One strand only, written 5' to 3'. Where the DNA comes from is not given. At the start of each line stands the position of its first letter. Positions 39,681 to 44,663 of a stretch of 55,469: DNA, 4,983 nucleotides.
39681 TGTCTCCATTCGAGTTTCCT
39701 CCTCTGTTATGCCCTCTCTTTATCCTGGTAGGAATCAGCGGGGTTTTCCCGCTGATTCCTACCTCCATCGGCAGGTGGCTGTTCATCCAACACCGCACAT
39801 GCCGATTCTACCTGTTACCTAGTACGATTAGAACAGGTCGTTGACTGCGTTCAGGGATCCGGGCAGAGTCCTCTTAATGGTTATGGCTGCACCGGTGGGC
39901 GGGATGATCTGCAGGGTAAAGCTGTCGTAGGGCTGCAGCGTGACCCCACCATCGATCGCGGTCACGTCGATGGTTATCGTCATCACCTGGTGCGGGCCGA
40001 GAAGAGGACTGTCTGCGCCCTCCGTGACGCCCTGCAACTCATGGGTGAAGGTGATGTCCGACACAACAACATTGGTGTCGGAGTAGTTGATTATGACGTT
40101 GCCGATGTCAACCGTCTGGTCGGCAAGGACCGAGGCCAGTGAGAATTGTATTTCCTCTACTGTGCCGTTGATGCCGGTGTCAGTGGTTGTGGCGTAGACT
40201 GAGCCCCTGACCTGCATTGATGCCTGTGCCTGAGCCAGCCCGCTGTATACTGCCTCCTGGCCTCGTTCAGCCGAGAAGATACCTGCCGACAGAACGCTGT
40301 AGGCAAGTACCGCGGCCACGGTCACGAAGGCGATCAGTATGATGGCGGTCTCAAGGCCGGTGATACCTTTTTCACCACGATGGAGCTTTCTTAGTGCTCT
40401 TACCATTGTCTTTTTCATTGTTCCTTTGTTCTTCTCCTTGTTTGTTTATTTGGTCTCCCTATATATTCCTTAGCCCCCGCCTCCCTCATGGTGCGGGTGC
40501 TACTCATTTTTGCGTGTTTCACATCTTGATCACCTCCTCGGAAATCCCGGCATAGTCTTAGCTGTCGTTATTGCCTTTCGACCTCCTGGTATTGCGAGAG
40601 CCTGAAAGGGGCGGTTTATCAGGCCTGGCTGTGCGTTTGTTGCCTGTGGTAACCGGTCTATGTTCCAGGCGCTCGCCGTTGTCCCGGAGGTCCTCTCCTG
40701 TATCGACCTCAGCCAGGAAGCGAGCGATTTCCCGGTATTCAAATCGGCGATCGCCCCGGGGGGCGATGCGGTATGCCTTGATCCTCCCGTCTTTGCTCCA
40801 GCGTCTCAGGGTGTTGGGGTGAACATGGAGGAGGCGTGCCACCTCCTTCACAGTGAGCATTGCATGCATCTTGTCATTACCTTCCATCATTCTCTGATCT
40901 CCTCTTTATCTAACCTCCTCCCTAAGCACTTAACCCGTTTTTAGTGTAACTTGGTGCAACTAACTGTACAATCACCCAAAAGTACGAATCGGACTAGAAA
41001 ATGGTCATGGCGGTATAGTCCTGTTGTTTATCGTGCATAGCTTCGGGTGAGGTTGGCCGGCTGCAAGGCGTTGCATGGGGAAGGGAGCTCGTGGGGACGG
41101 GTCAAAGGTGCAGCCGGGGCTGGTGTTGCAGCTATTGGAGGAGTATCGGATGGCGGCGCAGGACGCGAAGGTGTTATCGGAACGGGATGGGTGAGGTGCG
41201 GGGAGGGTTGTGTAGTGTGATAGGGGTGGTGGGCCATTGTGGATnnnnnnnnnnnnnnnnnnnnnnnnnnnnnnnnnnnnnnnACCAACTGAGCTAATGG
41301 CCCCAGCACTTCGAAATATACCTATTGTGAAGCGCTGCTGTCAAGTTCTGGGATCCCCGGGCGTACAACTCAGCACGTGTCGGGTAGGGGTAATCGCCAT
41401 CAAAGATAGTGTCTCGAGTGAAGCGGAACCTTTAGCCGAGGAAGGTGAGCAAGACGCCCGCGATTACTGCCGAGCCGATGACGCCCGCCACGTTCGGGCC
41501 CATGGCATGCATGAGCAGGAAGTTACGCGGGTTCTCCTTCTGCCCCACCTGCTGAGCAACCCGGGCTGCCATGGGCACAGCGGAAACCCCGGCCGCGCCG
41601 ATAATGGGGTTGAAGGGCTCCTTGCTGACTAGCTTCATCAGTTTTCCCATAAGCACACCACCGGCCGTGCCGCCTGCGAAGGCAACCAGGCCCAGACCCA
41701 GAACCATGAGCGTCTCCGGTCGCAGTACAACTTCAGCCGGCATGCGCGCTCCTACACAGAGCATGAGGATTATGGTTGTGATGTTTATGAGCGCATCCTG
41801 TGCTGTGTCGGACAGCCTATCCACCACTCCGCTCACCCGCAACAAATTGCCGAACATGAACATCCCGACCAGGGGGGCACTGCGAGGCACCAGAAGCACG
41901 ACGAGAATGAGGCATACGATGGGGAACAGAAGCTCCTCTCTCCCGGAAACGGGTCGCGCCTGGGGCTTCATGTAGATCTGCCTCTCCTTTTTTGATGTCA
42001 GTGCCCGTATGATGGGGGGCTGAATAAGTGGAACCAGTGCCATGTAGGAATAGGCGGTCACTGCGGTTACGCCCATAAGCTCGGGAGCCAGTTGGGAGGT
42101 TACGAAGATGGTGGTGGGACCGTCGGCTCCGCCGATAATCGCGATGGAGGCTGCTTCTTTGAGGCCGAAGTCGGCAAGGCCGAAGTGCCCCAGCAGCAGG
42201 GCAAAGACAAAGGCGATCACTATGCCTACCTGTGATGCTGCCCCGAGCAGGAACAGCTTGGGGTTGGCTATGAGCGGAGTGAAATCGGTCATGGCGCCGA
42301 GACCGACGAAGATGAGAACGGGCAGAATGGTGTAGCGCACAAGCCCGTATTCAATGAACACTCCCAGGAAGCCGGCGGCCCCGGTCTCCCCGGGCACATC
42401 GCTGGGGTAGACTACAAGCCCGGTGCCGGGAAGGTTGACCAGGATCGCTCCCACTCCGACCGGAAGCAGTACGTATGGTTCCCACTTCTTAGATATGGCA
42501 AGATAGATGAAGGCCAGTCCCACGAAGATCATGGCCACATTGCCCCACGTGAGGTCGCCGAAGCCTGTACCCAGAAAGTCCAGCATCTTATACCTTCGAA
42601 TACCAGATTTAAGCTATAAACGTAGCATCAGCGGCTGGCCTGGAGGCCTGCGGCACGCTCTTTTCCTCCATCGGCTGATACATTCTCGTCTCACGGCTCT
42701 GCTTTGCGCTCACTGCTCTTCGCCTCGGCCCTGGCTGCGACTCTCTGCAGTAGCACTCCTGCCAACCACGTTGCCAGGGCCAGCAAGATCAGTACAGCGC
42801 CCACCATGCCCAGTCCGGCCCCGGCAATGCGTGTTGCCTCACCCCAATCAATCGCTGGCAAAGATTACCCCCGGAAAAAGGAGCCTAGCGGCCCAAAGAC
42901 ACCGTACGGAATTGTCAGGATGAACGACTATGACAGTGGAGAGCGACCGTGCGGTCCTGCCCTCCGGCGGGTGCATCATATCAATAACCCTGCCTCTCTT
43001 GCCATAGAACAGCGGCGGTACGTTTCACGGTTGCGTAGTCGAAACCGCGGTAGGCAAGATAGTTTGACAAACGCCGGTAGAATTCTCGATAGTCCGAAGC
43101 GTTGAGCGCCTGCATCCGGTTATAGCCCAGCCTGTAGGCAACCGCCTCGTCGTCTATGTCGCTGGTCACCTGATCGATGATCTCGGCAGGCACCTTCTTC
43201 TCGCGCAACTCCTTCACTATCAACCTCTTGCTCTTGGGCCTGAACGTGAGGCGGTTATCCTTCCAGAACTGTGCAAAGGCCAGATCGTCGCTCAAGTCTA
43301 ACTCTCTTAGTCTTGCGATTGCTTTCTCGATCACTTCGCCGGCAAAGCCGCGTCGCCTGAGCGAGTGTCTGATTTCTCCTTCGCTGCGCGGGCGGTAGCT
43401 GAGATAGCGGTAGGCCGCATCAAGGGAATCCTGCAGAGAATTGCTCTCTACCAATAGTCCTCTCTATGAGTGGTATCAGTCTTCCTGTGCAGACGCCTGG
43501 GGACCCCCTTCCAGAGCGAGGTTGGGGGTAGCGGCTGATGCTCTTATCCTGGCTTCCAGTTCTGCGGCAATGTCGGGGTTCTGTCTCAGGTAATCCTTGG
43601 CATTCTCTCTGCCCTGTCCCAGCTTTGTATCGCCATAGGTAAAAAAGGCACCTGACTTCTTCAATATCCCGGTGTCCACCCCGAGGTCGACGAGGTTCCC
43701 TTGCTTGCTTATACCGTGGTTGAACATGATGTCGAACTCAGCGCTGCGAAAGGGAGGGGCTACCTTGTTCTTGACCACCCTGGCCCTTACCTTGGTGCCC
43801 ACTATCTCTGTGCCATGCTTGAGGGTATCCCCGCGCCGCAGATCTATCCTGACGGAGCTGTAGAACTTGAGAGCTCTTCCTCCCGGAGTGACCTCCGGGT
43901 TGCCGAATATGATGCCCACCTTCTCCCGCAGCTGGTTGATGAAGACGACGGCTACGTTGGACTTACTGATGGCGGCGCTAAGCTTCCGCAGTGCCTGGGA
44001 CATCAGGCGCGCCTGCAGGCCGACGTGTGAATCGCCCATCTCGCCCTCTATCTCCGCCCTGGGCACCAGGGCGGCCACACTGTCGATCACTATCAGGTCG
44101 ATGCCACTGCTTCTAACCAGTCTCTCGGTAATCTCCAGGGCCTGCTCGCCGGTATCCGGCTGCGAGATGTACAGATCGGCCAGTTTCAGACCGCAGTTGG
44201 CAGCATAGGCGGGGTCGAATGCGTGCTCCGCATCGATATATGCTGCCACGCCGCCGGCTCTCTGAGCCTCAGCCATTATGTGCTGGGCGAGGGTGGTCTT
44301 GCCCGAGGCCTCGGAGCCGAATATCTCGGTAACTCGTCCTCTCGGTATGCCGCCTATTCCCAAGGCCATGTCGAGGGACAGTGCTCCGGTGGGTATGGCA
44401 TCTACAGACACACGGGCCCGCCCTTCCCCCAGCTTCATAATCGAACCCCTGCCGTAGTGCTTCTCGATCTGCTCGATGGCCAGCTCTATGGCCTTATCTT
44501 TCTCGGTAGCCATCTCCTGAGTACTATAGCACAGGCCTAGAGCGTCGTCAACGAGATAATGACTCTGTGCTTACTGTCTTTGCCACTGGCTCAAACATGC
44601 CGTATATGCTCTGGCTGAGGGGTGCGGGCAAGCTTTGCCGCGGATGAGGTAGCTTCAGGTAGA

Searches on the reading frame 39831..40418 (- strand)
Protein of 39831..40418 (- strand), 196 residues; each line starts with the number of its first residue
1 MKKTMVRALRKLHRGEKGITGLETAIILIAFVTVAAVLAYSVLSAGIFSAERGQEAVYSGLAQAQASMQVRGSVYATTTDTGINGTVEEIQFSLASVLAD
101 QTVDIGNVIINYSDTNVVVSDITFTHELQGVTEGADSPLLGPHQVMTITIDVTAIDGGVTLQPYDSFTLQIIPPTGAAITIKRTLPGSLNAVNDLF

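Call 48: search_protein_families(library=pfam, proteins=[window:39831-40418:-], max_evalue=0.001)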
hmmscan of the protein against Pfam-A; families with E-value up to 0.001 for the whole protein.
window:39831-40418:- (196 aa): 1 family
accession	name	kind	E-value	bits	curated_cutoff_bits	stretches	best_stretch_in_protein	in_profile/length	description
PF01917.21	Arch_flagellin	-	1.6e-20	74.5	29.5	1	18-182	1-161/162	Archaebacterial flagellin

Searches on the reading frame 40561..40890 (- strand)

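Call 48: search_protein_families(library=pfam, proteins=[window:40561-40890:-], max_evalue=0.001)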
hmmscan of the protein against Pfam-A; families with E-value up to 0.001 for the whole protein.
window:40561-40890:- (110 aa): 6 families
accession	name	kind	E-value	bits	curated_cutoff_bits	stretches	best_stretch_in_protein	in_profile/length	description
PF12728.13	HTH_17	-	1.6e-12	47.9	27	1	11-61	1-49/51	Helix-turn-helix domain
PF00376.29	MerR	-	9.6e-09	35.4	28.2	1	13-50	1-38/38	MerR family regulatory protein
PF13411.12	MerR_1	-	3.6e-06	27.4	21.6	1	13-58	2-46/69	MerR HTH family regulatory protein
PF01527.26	HTH_Tnp_1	-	7.6e-06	26.5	24.1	1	12-34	24-46/75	Transposase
PF13542.12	HTH_Tnp_ISL3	-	3e-05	23.9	27.4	1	9-31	25-46/51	Helix-turn-helix domain of transposase family ISL3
PF13384.12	HTH_23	-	5e-05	23.4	24.6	1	11-33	17-39/50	Homeodomain-like domain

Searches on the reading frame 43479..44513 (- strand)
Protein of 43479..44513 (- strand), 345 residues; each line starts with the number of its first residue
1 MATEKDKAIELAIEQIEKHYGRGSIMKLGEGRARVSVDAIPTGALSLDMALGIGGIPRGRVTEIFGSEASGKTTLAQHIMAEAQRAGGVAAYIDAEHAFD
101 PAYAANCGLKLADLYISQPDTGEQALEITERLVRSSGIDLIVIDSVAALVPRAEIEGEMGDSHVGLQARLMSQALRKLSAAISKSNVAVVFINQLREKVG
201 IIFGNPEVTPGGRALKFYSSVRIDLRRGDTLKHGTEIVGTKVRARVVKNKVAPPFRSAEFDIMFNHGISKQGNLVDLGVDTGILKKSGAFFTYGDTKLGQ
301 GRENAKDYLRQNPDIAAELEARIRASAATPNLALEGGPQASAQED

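Call 53: list_cluster_members(proteins=[P0001, P0121, window:43479-44513:-])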
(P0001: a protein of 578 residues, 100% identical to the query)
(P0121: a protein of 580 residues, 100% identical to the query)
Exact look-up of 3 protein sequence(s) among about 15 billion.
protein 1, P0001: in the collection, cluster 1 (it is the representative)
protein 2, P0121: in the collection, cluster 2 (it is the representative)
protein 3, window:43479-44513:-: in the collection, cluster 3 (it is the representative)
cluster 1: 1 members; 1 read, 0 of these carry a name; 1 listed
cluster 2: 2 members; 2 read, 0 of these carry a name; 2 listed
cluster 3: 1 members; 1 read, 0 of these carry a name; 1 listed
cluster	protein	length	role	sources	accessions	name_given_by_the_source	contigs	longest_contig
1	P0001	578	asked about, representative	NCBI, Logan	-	-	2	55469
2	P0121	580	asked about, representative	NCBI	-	-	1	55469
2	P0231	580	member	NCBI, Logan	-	-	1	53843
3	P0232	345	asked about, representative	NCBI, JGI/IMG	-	-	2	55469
